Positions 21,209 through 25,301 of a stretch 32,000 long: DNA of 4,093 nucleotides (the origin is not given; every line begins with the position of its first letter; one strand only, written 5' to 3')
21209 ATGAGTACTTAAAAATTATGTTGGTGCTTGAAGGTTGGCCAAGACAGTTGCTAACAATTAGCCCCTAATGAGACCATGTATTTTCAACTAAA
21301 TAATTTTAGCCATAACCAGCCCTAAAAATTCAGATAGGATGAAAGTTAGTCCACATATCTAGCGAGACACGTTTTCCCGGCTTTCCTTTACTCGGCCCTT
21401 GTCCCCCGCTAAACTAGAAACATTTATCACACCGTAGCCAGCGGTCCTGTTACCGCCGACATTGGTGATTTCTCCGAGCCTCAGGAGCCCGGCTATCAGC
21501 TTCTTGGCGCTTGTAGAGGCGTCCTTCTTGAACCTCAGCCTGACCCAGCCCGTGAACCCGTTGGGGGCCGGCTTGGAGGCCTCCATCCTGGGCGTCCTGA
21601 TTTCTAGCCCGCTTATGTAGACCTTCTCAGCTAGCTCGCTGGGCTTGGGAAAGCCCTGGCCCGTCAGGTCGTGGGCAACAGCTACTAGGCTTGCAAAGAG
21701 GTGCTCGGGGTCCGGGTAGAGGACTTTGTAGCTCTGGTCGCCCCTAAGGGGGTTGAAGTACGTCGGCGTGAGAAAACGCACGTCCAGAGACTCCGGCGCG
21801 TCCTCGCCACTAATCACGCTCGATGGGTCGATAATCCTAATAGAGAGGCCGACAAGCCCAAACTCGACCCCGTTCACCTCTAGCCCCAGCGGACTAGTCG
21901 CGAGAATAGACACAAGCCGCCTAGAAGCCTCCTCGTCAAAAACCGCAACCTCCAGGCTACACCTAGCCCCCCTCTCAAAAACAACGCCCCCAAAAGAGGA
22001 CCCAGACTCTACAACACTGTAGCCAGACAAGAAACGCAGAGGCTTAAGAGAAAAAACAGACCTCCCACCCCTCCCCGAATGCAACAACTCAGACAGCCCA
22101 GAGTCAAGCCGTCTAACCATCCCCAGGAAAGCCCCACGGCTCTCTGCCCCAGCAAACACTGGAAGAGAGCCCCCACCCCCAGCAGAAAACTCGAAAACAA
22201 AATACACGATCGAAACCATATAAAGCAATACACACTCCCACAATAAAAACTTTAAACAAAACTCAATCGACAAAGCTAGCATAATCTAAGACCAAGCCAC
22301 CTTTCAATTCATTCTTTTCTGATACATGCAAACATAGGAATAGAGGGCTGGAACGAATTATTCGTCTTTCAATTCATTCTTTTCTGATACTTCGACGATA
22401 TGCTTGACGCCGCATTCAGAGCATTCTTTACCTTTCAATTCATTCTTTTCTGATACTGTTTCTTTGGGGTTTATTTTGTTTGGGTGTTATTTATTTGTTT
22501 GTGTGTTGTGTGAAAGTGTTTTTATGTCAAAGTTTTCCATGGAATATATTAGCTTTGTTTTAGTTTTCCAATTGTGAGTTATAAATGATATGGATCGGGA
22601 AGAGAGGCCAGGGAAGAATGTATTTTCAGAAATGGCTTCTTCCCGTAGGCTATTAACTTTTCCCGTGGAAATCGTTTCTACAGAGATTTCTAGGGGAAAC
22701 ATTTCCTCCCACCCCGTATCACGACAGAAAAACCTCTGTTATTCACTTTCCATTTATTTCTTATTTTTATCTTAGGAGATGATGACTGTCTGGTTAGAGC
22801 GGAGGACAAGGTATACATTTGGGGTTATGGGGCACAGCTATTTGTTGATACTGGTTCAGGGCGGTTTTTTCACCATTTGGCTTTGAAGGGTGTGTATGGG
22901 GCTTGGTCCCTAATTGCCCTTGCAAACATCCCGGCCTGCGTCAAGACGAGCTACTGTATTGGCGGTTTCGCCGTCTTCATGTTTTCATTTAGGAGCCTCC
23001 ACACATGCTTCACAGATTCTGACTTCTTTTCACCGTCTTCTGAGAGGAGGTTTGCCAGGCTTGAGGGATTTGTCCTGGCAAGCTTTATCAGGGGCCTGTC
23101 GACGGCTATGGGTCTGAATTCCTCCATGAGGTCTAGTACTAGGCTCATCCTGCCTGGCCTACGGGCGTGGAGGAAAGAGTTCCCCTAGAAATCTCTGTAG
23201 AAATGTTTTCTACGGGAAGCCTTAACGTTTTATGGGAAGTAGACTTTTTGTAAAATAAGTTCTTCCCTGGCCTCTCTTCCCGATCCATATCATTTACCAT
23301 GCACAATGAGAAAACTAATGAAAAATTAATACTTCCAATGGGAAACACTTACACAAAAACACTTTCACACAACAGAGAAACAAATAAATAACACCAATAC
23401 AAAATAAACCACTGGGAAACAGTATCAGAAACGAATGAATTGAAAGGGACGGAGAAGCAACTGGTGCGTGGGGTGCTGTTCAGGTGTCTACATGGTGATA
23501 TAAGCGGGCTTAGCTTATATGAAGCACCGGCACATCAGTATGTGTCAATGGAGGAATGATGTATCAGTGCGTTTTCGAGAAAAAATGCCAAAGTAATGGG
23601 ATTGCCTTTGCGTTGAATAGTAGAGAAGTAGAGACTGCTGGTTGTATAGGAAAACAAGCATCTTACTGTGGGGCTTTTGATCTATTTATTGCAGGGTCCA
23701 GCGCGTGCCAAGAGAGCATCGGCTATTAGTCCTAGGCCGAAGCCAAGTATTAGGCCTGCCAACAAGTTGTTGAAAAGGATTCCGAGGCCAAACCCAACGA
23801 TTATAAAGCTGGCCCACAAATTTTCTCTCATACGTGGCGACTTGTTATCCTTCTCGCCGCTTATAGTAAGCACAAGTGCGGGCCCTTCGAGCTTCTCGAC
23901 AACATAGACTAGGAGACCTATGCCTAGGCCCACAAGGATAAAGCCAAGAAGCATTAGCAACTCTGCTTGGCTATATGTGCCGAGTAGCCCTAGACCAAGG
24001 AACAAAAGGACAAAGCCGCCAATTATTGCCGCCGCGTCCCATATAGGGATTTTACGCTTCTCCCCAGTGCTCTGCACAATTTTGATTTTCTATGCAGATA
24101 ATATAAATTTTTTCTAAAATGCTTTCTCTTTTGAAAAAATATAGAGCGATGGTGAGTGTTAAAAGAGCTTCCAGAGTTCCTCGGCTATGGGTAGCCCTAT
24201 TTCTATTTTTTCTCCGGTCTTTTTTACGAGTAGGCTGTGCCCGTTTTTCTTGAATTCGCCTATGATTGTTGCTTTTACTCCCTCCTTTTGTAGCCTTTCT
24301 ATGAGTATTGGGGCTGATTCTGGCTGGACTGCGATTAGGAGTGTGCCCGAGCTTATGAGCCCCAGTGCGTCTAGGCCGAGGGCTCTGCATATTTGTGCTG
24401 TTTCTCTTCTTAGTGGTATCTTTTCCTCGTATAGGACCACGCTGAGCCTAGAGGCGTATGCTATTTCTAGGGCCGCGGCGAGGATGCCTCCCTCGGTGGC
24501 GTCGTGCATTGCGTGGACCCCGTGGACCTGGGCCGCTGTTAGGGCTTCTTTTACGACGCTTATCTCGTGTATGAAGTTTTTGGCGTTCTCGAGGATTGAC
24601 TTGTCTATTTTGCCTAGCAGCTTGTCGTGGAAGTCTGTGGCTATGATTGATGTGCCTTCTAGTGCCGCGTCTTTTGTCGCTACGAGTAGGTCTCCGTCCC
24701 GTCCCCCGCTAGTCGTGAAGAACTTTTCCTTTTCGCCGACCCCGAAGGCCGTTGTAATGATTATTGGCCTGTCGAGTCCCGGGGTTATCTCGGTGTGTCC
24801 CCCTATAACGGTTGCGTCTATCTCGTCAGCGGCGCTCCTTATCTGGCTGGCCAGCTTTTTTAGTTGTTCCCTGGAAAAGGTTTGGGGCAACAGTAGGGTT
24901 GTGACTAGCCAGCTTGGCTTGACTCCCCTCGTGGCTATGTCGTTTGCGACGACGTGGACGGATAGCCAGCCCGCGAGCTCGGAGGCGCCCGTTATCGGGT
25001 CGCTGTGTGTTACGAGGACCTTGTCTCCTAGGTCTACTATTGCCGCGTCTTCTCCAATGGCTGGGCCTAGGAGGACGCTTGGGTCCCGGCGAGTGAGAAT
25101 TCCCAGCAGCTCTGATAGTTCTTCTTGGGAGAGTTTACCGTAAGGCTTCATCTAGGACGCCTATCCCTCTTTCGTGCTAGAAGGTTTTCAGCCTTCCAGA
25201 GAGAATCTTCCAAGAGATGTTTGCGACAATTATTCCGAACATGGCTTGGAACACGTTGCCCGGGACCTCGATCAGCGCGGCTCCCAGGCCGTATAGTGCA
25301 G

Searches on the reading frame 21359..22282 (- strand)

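Call 89: search_protein_families(library=pfam, proteins=[window:21359-22282:-], max_evalue=0.0001)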
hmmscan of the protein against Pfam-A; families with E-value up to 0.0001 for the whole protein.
window:21359-22282:- (307 aa): 1 family
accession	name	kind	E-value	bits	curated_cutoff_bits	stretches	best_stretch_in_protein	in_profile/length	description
PF10040.14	CRISPR_Cas6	-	1.9e-14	54.6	25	1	168-285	1-88/89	CRISPR-associated endoribonuclease Cas6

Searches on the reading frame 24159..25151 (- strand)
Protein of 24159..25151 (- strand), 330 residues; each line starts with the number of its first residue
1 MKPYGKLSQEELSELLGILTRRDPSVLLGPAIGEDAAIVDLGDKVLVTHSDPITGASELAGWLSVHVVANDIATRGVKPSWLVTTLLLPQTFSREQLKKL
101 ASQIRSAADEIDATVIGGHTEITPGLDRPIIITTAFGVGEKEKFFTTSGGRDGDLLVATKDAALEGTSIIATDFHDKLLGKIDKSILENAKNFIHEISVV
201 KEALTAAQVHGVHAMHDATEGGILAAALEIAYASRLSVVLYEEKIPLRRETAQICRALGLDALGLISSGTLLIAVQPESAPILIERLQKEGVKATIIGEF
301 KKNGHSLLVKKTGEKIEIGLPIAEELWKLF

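Call 89: search_protein_families(library=pfam, proteins=[window:24159-25151:-], max_evalue=0.0001)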
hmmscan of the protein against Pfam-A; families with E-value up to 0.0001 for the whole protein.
window:24159-25151:- (330 aa): 2 families
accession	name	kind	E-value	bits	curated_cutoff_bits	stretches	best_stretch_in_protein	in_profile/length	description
PF02769.27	AIRS_C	-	3.6e-24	86.1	23.1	1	151-305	1-150/156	AIR synthase related protein, C-terminal domain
PF00586.29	AIRS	-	7.3e-16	59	24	1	33-138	1-111/112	AIR synthase related protein, N-terminal domain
